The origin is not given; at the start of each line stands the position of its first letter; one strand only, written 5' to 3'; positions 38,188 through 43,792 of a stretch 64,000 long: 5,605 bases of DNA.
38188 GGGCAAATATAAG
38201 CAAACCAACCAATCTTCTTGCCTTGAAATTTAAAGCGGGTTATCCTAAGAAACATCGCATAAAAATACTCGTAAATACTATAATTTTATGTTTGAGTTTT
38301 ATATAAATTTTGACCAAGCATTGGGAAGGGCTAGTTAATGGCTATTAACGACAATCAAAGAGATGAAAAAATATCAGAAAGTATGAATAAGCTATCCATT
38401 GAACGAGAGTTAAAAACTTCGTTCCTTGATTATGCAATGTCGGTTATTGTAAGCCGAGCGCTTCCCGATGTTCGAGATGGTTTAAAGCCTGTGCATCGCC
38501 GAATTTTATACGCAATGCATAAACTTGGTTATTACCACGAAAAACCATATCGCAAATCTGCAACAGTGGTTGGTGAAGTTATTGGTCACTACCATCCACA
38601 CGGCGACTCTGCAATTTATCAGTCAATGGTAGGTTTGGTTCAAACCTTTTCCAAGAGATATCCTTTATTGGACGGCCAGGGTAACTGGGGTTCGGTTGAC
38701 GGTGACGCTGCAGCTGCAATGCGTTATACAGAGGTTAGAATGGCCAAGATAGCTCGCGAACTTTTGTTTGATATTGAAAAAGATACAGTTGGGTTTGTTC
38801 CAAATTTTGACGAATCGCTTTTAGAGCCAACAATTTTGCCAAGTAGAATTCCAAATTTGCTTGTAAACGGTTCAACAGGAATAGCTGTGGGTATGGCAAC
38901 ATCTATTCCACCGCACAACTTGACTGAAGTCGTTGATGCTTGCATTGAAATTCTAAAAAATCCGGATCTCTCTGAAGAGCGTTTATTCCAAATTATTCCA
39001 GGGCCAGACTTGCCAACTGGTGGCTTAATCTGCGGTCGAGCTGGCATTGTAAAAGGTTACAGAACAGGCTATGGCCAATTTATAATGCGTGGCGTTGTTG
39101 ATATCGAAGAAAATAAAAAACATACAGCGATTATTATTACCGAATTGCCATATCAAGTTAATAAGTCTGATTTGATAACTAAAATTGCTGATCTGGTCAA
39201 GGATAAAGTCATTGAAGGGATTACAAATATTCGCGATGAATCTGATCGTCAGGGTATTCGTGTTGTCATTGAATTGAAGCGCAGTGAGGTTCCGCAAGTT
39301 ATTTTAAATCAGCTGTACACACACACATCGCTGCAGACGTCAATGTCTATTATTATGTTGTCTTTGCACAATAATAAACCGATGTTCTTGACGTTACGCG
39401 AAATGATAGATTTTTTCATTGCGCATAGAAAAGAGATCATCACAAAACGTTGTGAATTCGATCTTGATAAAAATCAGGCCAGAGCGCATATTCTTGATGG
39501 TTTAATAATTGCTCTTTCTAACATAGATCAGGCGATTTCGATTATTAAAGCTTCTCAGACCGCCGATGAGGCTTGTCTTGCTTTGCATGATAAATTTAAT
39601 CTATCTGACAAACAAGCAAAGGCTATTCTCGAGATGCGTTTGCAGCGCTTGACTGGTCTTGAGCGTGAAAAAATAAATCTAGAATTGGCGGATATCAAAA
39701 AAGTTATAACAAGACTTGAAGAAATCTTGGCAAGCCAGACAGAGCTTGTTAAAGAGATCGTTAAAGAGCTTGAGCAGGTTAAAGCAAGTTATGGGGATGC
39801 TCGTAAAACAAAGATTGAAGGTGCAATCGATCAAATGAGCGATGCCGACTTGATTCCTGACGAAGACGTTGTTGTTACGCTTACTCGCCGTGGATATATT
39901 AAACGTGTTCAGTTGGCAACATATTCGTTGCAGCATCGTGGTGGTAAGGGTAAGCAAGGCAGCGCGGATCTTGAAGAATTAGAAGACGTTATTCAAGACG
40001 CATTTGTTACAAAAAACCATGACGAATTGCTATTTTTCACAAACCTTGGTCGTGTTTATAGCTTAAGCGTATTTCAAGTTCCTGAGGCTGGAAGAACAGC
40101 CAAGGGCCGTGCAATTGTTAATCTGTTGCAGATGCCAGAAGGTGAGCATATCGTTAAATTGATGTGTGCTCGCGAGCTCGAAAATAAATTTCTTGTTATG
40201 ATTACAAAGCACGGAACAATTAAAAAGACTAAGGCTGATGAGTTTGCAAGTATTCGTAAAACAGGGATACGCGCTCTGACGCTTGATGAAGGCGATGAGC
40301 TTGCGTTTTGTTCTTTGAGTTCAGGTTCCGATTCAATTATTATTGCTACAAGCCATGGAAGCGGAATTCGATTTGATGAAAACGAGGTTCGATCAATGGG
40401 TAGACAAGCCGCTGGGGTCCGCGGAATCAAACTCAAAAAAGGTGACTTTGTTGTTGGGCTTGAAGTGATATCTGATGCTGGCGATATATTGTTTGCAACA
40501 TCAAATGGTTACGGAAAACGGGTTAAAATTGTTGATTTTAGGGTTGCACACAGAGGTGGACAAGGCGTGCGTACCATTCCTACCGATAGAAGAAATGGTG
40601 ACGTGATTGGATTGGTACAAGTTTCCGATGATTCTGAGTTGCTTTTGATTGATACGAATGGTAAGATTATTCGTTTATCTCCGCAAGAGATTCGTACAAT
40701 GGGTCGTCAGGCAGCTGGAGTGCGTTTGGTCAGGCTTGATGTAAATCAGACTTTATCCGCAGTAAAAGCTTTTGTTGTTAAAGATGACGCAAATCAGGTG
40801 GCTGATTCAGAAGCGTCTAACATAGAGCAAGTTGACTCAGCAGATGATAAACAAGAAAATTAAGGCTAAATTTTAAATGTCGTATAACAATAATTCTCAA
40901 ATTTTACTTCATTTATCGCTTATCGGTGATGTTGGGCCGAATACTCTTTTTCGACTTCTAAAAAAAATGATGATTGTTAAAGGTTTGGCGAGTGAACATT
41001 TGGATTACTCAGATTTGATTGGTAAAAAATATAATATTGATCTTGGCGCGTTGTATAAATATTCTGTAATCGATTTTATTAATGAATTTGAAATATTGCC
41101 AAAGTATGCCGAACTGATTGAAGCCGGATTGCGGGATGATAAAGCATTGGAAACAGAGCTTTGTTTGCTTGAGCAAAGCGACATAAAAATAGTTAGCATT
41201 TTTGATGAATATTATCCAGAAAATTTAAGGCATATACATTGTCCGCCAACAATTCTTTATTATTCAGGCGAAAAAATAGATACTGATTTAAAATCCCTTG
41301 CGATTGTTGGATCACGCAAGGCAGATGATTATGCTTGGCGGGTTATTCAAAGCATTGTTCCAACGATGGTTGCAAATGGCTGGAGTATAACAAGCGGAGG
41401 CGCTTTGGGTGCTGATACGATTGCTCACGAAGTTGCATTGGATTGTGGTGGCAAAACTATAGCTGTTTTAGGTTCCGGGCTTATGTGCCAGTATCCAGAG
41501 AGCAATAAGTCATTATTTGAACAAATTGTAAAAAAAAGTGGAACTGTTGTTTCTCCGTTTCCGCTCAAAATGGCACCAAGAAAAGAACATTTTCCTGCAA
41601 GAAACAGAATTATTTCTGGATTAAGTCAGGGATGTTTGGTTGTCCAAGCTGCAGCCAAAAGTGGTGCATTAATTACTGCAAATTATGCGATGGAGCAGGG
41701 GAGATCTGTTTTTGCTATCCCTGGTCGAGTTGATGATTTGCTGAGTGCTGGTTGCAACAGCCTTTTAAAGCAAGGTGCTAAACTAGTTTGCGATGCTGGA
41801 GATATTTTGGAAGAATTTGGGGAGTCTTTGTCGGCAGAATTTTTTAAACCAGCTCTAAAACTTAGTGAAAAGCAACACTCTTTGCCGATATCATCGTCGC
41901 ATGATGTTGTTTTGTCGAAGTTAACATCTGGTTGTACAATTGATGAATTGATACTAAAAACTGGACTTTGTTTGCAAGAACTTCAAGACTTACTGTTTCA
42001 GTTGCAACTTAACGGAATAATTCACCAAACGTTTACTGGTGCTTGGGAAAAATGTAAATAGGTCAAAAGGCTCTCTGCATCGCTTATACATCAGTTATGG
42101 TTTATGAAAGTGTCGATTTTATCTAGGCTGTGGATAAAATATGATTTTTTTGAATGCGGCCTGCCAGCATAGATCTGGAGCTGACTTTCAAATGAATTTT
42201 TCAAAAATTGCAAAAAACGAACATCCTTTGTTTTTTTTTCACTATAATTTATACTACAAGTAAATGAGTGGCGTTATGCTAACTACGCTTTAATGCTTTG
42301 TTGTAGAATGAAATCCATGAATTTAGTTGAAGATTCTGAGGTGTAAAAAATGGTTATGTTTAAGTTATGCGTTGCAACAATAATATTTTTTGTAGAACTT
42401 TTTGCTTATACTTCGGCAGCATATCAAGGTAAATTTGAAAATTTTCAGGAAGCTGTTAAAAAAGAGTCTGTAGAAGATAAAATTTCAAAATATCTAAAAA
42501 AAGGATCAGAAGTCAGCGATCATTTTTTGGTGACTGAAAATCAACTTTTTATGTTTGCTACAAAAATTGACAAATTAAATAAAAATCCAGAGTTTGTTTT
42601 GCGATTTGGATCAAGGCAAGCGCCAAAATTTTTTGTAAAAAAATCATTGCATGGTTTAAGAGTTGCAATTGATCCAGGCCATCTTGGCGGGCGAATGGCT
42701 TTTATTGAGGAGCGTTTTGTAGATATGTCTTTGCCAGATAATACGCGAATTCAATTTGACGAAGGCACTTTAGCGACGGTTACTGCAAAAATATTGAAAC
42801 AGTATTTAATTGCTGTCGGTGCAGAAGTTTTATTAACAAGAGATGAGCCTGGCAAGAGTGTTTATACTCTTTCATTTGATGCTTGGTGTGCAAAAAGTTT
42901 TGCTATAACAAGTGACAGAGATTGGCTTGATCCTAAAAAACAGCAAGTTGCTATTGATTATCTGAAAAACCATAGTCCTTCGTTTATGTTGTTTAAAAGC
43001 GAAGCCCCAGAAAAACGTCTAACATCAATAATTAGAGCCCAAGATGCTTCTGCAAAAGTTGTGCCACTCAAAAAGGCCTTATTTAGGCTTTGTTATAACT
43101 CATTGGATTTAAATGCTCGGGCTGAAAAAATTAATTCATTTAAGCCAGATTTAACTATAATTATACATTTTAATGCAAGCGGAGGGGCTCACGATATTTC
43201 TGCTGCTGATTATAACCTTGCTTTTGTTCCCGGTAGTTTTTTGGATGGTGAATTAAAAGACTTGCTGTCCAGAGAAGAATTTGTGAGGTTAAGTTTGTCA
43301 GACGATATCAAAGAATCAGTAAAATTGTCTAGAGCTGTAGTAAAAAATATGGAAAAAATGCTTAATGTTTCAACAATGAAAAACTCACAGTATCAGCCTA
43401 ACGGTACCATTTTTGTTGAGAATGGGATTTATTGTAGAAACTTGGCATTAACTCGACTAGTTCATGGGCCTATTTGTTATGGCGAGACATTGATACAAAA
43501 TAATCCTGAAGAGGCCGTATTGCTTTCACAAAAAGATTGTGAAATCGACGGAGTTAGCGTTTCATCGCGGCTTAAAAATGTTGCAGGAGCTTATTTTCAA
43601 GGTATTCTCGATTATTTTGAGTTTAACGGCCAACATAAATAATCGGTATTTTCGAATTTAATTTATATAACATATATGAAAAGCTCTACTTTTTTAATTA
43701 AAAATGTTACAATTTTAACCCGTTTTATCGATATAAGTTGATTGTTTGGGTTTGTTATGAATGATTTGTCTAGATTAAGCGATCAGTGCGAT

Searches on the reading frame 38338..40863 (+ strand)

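Call 11: search_protein_families(library=pfam, proteins=[window:38338-40863:+], max_evalue=0.001)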
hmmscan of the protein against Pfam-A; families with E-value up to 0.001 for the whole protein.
window:38338-40863:+ (841 aa): 2 families
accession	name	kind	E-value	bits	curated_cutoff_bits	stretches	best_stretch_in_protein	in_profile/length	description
PF00521.26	DNA_topoisoIV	-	7.2e-160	533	31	1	40-478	1-431/432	DNA gyrase/topoisomerase IV, subunit A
PF03989.18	DNA_gyraseA_C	-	2.5e-67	222.6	27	6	665-712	1-48/48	DNA gyrase C-terminal domain, beta-propeller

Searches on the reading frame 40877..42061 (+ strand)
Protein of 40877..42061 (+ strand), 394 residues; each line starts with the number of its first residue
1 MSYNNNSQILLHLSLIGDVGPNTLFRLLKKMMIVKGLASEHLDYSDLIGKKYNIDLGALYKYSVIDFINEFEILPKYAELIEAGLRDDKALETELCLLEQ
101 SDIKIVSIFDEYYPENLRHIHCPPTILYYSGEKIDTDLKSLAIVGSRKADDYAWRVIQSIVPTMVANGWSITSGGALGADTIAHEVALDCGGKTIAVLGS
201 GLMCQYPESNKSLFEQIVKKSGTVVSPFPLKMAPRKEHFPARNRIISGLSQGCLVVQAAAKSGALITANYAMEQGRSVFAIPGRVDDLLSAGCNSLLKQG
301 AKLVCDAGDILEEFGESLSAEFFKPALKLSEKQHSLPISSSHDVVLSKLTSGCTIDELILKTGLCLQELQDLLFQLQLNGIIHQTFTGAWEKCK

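Call 11: search_protein_families(library=pfam, proteins=[window:40877-42061:+], max_evalue=0.001)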
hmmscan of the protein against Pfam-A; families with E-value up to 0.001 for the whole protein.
window:40877-42061:+ (394 aa): 2 families
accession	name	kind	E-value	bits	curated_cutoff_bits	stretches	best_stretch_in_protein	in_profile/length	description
PF02481.21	DNA_processg_A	-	2.9e-72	242.7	29.6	1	98-305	2-211/212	DNA recombination-mediator protein A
PF17782.7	DprA_WH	-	0.00066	20.1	22.9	0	340-384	12-57/61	DprA winged helix domain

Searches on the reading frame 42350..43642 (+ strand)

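Call 11: search_protein_families(library=pfam, proteins=[window:42350-43642:+], max_evalue=0.001)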
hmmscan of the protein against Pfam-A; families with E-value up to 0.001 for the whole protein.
window:42350-43642:+ (430 aa): 1 family
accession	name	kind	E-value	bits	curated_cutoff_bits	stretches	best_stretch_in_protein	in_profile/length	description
PF01520.23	Amidase_3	-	4.7e-10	40.2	27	1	250-396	52-159/174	N-acetylmuramoyl-L-alanine amidase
